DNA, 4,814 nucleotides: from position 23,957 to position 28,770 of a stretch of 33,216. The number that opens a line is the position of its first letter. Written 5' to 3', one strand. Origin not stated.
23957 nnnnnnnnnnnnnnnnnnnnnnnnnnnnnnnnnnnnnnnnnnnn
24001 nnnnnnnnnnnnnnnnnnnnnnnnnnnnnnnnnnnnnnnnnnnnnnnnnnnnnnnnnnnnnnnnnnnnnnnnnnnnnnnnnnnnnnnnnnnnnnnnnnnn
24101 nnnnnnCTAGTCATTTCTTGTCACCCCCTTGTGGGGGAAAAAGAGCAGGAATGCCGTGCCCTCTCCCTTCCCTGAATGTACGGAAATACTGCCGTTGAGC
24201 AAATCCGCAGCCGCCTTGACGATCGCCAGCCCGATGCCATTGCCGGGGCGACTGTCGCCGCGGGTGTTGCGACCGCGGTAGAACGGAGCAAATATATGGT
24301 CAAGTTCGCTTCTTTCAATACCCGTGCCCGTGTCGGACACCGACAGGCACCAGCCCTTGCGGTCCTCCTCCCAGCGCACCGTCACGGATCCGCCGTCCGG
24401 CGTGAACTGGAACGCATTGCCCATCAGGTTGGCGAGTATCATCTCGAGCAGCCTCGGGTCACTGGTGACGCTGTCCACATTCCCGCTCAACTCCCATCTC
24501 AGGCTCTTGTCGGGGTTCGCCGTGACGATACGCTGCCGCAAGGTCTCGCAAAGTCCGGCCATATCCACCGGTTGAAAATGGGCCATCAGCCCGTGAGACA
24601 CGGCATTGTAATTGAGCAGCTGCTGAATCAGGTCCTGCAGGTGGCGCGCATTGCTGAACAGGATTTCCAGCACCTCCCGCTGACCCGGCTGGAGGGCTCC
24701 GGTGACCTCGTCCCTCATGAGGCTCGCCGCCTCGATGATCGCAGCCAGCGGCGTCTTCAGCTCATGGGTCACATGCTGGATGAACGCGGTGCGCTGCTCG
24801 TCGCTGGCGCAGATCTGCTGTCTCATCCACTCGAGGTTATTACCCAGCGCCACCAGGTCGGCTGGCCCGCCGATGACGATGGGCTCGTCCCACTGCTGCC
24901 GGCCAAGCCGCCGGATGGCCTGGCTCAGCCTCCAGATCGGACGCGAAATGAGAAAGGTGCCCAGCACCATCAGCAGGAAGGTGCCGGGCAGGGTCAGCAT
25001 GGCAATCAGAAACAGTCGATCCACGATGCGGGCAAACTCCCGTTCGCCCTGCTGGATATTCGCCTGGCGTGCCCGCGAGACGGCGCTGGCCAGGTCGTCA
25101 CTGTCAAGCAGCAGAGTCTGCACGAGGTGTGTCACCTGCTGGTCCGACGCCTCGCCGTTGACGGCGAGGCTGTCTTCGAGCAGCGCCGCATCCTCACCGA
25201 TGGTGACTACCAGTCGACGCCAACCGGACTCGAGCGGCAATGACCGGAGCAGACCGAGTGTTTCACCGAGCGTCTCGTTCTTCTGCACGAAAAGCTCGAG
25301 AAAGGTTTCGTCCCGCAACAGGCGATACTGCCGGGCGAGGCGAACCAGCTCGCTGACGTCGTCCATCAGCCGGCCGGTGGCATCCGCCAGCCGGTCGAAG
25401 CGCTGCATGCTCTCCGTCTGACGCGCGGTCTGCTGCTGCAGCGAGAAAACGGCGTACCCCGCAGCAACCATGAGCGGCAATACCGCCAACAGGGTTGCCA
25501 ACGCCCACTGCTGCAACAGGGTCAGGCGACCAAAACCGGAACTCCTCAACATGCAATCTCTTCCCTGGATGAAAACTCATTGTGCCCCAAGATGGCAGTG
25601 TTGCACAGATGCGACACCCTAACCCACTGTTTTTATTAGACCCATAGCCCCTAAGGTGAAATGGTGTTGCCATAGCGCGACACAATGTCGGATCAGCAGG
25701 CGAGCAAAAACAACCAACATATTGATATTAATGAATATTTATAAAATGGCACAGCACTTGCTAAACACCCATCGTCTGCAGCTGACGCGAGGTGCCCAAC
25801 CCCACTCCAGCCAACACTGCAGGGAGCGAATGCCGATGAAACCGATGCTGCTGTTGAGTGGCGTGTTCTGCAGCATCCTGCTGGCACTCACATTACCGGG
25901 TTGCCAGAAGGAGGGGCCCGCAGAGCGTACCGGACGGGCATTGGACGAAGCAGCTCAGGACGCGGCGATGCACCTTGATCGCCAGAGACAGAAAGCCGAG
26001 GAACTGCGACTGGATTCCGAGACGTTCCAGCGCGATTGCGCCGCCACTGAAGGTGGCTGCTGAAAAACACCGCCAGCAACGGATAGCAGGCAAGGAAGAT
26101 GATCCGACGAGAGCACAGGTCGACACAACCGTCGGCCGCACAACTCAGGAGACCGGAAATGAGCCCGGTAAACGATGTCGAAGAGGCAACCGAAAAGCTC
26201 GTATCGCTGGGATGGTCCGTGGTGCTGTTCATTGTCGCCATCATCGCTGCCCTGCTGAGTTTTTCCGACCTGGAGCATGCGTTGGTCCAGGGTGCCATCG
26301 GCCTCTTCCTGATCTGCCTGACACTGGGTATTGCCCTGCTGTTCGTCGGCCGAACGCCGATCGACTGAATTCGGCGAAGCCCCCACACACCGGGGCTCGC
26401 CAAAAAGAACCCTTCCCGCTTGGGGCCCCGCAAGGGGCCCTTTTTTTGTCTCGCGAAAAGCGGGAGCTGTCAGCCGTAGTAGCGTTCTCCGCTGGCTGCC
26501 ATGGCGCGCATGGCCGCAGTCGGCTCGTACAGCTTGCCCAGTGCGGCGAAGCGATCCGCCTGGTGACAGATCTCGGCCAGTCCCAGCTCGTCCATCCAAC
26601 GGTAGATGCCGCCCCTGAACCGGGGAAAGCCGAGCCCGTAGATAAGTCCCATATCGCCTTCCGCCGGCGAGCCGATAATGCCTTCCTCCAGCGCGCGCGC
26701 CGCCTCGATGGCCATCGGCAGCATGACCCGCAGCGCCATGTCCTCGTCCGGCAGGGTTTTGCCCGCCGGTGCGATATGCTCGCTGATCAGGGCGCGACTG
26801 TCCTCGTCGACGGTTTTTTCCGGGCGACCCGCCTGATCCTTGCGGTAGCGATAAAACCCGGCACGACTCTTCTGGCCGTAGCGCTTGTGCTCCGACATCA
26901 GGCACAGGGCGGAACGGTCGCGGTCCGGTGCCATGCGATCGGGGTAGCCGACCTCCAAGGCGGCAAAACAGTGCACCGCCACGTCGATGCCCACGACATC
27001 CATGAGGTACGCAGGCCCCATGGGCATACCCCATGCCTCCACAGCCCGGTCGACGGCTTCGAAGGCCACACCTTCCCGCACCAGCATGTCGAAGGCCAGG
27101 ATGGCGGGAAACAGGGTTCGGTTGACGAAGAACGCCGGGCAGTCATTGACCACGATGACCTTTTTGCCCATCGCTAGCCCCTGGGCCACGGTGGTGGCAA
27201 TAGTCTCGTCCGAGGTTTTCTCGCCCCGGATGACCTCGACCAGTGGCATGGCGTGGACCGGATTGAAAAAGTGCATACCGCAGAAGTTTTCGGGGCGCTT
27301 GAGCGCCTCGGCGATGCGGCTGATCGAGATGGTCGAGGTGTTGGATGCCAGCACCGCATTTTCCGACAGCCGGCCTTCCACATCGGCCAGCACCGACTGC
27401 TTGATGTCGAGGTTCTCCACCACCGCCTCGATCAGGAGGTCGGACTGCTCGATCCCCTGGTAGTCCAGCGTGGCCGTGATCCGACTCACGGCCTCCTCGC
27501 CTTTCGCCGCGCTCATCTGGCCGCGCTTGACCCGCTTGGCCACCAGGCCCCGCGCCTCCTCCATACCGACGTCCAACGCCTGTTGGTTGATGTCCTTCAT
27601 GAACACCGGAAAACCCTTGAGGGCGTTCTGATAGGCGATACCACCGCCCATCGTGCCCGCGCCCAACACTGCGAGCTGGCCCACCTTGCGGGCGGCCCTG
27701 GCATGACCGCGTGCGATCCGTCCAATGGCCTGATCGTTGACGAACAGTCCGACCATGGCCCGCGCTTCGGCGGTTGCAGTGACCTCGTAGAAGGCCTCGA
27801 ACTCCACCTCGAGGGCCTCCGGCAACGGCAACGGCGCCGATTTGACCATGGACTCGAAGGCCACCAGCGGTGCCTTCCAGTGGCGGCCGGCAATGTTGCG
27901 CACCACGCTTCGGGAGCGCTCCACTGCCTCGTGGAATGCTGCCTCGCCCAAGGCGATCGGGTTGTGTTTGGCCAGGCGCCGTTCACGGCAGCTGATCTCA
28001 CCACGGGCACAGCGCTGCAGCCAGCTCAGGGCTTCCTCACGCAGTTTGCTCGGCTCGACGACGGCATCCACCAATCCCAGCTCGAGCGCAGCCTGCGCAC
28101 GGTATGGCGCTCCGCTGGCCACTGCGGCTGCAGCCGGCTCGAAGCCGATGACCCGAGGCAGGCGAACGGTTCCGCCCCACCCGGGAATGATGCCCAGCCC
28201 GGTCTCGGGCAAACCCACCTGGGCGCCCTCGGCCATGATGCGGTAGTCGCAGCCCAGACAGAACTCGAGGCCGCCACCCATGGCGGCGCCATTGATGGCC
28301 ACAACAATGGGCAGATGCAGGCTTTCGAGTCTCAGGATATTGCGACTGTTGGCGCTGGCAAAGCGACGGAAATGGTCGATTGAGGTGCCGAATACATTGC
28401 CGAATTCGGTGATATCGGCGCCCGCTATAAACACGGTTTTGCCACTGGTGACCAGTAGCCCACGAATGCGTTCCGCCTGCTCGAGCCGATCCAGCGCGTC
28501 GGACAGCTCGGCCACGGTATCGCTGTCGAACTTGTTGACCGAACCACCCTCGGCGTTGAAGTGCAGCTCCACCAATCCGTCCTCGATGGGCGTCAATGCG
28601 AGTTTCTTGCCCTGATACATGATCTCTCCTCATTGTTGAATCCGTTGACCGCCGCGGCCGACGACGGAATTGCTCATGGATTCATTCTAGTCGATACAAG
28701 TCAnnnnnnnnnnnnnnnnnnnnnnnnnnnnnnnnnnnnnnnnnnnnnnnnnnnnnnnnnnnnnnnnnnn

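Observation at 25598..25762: Complete GlrR/QseF-type control region: two 20-bp operators, an IHF site and a near-consensus sigma-54 promoter, divergent from glrK-qseG-glrR-like genes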

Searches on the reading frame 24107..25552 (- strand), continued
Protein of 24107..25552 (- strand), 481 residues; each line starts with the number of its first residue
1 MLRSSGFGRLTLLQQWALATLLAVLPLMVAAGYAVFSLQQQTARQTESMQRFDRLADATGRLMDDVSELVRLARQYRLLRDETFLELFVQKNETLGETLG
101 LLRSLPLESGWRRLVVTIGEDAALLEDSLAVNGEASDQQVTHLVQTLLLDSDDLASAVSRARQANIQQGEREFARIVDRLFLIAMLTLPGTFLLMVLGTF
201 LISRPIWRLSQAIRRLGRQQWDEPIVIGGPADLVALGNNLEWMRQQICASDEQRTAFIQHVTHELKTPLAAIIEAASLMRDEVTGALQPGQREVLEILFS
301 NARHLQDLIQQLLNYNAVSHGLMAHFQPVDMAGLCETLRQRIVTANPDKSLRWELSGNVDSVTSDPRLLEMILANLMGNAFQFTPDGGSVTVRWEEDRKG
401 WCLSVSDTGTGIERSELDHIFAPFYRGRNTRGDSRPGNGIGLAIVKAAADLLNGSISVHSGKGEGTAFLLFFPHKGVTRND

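Call 64: search_protein_families(library=pfam, proteins=[L020:7467-8816:+, L028:7089-8660:+, L017:7546-7824:+, L004:3024-3671:-, L088:3100-3711:-, L085:3449-3760:-, L085:2791-3378:-, L012:7544-7912:+], max_evalue=0.001)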
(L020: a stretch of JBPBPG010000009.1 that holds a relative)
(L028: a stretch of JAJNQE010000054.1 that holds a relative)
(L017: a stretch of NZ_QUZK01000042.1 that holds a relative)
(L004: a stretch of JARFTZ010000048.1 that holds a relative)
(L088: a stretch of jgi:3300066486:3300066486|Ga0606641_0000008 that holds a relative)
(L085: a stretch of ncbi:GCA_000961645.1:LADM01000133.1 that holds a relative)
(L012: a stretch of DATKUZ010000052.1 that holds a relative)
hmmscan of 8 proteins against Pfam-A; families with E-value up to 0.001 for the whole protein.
L020:7467-8816:+ (450 aa): 3 families
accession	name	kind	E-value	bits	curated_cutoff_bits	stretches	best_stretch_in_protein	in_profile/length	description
PF00535.33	Glycos_transf_2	-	9.7e-15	55.3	23.3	1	175-362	2-166/168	Glycosyl transferase family 2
PF13632.12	Glyco_trans_2_3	-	1.4e-14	54.8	27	1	276-430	2-145/198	Glycosyl transferase family group 2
PF13506.12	Glyco_transf_21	-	4.9e-05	23.3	21.7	1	272-424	30-172/174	Glycosyl transferase family 21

L028:7089-8660:+ (523 aa): 1 family
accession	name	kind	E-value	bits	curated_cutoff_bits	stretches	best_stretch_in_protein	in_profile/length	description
PF04349.18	MdoG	-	7.5e-192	638.9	25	1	38-518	2-476/478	Periplasmic glucan biosynthesis protein, MdoG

L017:7546-7824:+ (92 aa): 4 families
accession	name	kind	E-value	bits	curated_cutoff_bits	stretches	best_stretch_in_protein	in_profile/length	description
PF13405.12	EF-hand_6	-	4.3e-06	26.4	25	0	30-48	6-24/30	EF-hand domain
PF13202.12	EF-hand_5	-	1.8e-05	24.4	25.9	1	30-45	5-20/25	EF hand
PF00036.39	EF-hand_1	-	8.6e-05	22.3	25.4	0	30-47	6-23/29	EF hand domain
PF13499.12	EF-hand_7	-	0.0002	22.1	30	0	29-52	7-31/67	EF-hand domain pair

L004:3024-3671:- (215 aa): 1 family
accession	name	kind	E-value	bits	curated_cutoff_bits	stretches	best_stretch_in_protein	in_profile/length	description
PF04519.19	Bactofilin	-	7.5e-17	61.8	27.9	1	94-189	2-97/98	Polymer-forming cytoskeletal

L088:3100-3711:- (203 aa): 1 family
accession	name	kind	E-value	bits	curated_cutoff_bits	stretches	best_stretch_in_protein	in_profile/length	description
PF04972.22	BON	-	1.3e-25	89.8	27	2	125-190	3-68/69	BON domain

L085:3449-3760:- (103 aa): 4 families
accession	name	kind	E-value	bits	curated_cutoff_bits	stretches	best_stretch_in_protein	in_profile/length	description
PF00036.39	EF-hand_1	-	1.8e-07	30.6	25.4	1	61-81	5-25/29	EF hand domain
PF13405.12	EF-hand_6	-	3.7e-07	29.7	25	1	61-79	5-23/30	EF-hand domain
PF13499.12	EF-hand_7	-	2.3e-06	28.3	30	0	61-84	7-32/67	EF-hand domain pair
PF13202.12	EF-hand_5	-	3.4e-06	26.7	25.9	1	60-79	3-22/25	EF hand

L085:2791-3378:- (195 aa): 2 families
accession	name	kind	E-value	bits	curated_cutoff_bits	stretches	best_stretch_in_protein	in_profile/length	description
PF13505.12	OMP_b-brl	-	8.7e-21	75.3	28.7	1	22-195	5-175/175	Outer membrane protein beta-barrel domain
PF01389.23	OmpA_membrane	-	1.5e-13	51.3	21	1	24-191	8-172/180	OmpA-like transmembrane domain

L012:7544-7912:+ (122 aa): 5 families
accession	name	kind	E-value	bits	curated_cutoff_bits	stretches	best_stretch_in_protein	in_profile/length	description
PF00036.39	EF-hand_1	-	3.3e-10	39.2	25.4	1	80-104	4-28/29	EF hand domain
PF13202.12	EF-hand_5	-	5.3e-10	38.8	25.9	1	80-100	3-23/25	EF hand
PF13499.12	EF-hand_7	-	1.1e-08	35.7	30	0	80-104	6-30/67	EF-hand domain pair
PF13405.12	EF-hand_6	-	5.4e-08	32.3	25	0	80-103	4-27/30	EF-hand domain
PF13833.12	EF-hand_8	-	1.4e-06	28.4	28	0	43-70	21-45/54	EF-hand domain pair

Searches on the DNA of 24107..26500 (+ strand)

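Call 12: search_dna_similar(query=window:25400-26500:+, collection=plasmids, mode=distant, max_rows=5)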
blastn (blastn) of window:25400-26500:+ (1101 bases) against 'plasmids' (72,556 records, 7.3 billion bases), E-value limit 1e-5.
No match.

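Call 30: search_rna_families(sources=[L001, L002, L006, L017, L018, L025, L026, L035, L081, L082, L083, L085, L086, L088, L089, L090], threshold=gathering)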
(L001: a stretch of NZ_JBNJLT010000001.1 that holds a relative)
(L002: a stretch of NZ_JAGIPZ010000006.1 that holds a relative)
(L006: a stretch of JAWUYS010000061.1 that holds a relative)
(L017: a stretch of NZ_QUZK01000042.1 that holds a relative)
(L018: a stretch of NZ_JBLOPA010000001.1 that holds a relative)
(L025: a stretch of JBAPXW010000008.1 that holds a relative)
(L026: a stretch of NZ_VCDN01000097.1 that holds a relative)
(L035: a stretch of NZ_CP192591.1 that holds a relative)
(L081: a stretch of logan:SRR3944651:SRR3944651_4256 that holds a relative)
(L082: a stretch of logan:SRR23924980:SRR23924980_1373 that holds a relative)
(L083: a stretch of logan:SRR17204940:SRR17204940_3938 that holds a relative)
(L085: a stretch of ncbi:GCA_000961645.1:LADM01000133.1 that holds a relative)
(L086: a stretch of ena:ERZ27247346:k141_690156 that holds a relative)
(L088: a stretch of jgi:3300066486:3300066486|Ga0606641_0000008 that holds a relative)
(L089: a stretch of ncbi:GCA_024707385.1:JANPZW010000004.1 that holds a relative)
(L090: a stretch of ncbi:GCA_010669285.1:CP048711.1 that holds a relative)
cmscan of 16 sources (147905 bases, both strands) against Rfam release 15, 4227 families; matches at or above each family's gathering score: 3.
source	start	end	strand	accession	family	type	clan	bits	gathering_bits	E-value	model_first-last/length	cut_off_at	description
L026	3026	3185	+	RF00128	GlmY_tke1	Gene; sRNA;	CL00011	142.7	33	2.5e-31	1-163/163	no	Glm Y RNA activator of glmS mRNA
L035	2902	3068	+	RF00128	GlmY_tke1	Gene; sRNA;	CL00011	140.4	33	9.6e-31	1-163/163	no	Glm Y RNA activator of glmS mRNA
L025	3555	3703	+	RF00128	GlmY_tke1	Gene; sRNA;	CL00011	135.9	33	1.4e-29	1-163/163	no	Glm Y RNA activator of glmS mRNA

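Call 72: search_rna_families(source=window, start=25500, end=26500, threshold=evalue, max_evalue=1)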
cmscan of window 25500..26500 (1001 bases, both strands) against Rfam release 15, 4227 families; matches with E-value up to 1: 1.
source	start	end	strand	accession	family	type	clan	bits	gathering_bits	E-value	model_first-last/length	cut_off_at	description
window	26383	26450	+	RF02353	BjrC68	Gene; sRNA;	-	14.5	39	0.87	1-82/82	no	Bradyrhizobiaceae sRNA BjrC68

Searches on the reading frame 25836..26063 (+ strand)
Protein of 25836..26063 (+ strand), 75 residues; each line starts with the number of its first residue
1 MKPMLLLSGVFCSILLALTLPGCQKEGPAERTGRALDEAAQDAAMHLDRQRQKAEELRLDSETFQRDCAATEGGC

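Call 3: search_protein_families(library=ncbifam, proteins=[window:25836-26063:+])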
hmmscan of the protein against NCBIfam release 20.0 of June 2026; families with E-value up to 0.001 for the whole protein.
window:25836-26063:+ (75 aa): 0 families

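Call 6: search_protein_families(library=pfam, proteins=[window:25836-26063:+], max_evalue=0.1)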
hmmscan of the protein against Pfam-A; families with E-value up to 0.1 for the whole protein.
window:25836-26063:+ (75 aa): 1 family
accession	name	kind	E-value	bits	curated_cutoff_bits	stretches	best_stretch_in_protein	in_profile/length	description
PF21143.3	Aquarius_N_2nd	-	0.008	16.3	21.5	1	22-72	105-155/171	Intron-binding protein aquarius, beta-barrel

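Call 52: find_homologous_proteins(query=A6, max_evalue=0.001)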
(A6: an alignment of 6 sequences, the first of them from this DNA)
Query A6 (6 sequences) (75 aa, profile of the alignment): 4147 proteins with E <= 0.001 among 8000 candidates; the best 120 are listed.
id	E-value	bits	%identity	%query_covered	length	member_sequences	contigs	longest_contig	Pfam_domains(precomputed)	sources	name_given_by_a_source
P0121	1.8e-29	119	42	83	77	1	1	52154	-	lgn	-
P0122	2.0e-26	110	100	100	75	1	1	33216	-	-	-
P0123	4.3e-25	105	30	92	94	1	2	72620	-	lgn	-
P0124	1.1e-22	98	44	49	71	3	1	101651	-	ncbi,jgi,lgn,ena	ncbi:MAG: hypothetical protein WC247_13930 [Porticoccaceae bacterium]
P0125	1.7e-22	97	47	45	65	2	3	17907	-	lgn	-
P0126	4.6e-19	86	43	53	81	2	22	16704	-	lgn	-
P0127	8.8e-19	85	42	76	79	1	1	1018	-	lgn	-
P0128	5.6e-18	83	47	57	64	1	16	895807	-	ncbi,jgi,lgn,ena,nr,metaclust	ncbi:MAG: hypothetical protein VR73_15470 [Gammaproteobacteria bacterium BRH_c0]|nr:MAG: hypothetica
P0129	1.4e-16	78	41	68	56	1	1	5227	-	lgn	-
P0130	5.5e-16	76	46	49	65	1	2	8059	-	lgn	-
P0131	3.9e-15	73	65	41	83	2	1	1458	-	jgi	-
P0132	6.4e-15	73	51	48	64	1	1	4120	-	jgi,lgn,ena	-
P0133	1.9e-14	71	44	55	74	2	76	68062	-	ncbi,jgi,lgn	ncbi:MAG TPA: hypothetical protein VIK82_10270 [Porticoccaceae bacterium]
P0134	2.1e-14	71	36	72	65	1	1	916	-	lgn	-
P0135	2.3e-14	71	33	96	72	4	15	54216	-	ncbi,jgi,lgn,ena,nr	ncbi:MAG: hypothetical protein M0Q49_07510 [Porticoccaceae bacterium]|nr:hypothetical protein [Porti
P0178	4.3e-12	64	35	87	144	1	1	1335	PF04972.23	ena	-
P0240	2.8e-11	61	49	47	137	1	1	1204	PF04972.23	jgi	jgi:hyperosmotically inducible protein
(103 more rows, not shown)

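Call 53: search_protein_families(library=pfam, proteins=[P0178, P0240], max_evalue=1)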
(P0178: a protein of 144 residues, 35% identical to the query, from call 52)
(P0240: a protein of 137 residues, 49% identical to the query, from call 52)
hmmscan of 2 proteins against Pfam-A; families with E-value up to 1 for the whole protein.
P0178 (144 aa): 2 families
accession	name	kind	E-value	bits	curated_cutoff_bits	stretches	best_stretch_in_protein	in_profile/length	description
PF04972.22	BON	-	1.6e-20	73.6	27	1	74-141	1-68/69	BON domain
PF19146.6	DUF5828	-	0.01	15.9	27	1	33-77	69-114/230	Family of unknown function (DUF5828)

P0240 (137 aa): 2 families
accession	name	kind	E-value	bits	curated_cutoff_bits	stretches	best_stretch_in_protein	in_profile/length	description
PF04972.22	BON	-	1.4e-17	64.2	27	1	67-134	1-68/69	BON domain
PF02987.21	LEA_4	-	0.042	14.2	51.1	1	30-62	5-33/44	Late embryogenesis abundant protein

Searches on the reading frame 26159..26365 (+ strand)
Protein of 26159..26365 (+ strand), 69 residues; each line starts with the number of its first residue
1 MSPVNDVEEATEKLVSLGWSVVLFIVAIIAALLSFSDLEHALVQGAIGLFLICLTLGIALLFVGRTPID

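Call 53: search_protein_families(library=pfam, proteins=[window:26159-26365:+], max_evalue=1)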
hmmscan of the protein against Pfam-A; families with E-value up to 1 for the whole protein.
seq(69 aa): 4 families
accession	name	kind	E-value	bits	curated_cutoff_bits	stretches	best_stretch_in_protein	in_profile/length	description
PF07043.18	DUF1328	-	0.013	16.3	27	1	21-56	1-36/39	Protein of unknown function (DUF1328)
PF05767.17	Pox_A14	-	0.13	12.8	27.7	1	20-61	18-59/93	Poxvirus virion envelope protein A14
PF07332.16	Phage_holin_3_6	-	0.18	12.3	28.4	1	8-65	24-91/116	Putative Actinobacterial Holin-X, holin superfamily III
PF18184.6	SLATT_3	-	0.39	11.4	26.3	1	12-62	14-66/155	SMODS and SLOG-associating 2TM effector domain 3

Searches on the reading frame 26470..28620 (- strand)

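Call 3: search_protein_families(library=ncbifam, proteins=[window:26470-28620:-])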
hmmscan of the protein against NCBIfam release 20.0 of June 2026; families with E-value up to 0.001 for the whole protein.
window:26470-28620:- (716 aa): 85 families (the best 25 are shown)
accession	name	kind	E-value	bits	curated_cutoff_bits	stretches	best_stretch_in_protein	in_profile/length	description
NF008727.0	PRK11730.1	equivalog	6e-281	933.9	870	1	1-715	2-714/717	fatty acid oxidation complex subunit alpha FadB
TIGR02437.1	FadB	equivalog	2.7e-252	839.2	933.55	1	1-715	2-714/714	fatty acid oxidation complex subunit alpha FadB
NF008363.0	PRK11154.1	equivalog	1.5e-162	542.3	869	1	5-715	5-706/708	fatty acid oxidation complex subunit alpha FadJ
TIGR02440.1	FadJ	equivalog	9.1e-138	460.5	968.45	1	8-715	3-699/699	fatty acid oxidation complex subunit alpha FadJ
TIGR02441.1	fa_ox_alpha_mit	equivalog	2.2e-132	442.6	964.65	1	13-715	20-737/737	fatty acid oxidation complex subunit alpha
NF004474.0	PRK05808.1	subfamily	1.5e-72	244.2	408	1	313-592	3-282/283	3-hydroxybutyryl-CoA dehydrogenase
NF006124.0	PRK08268.1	subfamily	5.3e-70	236.8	508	1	310-609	4-304/507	3-hydroxyacyl-CoA dehydrogenase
NF006722.0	PRK09260.1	equivalog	8.5e-64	215.5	429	1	313-596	2-285/289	3-hydroxyacyl-CoA dehydrogenase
NF005715.0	PRK07530.1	equivalog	1.9e-63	214.6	420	1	313-596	4-287/292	3-hydroxybutyryl-CoA dehydrogenase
NF004699.0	PRK06035.1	equivalog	3.3e-57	193.9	500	1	314-566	4-263/294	3-hydroxyacyl-CoA dehydrogenase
TIGR02279.1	PaaC-3OHAcCoADH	equivalog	1.2e-53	182.7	669.4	1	313-598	5-291/503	3-hydroxyacyl-CoA dehydrogenase PaaH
NF005875.0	PRK07819.1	subfamily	7.6e-52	176.5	319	1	312-592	4-286/287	3-hydroxybutyryl-CoA dehydrogenase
NF052272.1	Staph_FadB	exception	4.4e-50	170.6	999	2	315-595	5-291/752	3-hydroxyacyl-CoA dehydrogenase/crotonase FadB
NF006143.0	PRK08293.1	equivalog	2.6e-47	161.5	312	1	313-594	4-289/291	3-hydroxyacyl-CoA dehydrogenase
NF005803.0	PRK07658.1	equivalog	1.6e-40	139.2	313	1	28-206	22-198/257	enoyl-CoA hydratase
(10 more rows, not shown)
